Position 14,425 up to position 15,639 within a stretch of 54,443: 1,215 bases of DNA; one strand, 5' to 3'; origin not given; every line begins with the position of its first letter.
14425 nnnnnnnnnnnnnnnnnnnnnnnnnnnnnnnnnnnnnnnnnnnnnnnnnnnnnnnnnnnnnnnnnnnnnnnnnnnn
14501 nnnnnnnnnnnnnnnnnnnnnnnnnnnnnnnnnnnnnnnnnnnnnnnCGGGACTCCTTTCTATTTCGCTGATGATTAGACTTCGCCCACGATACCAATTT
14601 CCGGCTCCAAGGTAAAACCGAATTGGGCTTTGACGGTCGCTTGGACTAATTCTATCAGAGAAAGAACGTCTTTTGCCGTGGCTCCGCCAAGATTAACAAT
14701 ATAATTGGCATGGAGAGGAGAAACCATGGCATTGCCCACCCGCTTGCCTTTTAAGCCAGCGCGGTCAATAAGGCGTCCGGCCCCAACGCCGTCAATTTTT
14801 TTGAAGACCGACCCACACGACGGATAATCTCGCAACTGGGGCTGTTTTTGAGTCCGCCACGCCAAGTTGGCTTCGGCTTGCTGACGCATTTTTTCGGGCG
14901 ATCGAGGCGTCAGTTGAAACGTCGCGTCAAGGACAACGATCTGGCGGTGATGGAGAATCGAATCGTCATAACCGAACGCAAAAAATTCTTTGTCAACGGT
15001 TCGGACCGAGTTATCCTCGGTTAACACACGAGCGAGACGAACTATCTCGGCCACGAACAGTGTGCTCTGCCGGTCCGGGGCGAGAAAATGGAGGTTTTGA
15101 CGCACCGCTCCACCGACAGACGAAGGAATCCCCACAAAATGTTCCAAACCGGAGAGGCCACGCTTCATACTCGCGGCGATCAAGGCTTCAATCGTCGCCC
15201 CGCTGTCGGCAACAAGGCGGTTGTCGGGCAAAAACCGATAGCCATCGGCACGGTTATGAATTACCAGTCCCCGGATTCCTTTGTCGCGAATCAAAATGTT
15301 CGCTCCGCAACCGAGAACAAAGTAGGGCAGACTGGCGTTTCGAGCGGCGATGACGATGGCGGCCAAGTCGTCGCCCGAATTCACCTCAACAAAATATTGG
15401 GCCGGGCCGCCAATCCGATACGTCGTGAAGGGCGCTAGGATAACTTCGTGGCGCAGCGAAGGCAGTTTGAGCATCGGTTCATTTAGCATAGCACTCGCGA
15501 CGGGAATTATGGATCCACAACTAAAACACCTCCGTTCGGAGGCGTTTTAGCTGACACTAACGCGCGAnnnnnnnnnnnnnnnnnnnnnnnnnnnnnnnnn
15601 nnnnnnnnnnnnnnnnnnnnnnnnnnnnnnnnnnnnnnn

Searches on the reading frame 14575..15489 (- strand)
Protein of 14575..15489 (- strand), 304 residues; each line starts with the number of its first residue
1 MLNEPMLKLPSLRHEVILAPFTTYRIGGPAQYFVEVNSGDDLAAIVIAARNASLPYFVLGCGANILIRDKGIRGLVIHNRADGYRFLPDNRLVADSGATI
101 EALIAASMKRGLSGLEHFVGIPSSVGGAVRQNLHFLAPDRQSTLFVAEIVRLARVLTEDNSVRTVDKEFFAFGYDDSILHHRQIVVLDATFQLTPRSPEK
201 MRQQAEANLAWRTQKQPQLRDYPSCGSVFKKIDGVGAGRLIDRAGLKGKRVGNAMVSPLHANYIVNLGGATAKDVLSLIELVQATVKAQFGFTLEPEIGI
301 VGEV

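Call 7: search_protein_families(library=pfam, proteins=[window:14575-15489:-], max_evalue=0.01)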
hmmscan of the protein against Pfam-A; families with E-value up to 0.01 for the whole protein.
window:14575-15489:- (304 aa): 2 families
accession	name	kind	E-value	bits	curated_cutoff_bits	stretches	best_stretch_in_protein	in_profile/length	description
PF02873.21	MurB_C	-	1.2e-31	109.2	27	1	201-301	2-99/99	UDP-N-acetylenolpyruvoylglucosamine reductase, C-terminal domain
PF01565.28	FAD_binding_4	-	1.7e-11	44.4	26.4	1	31-163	2-136/139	FAD binding domain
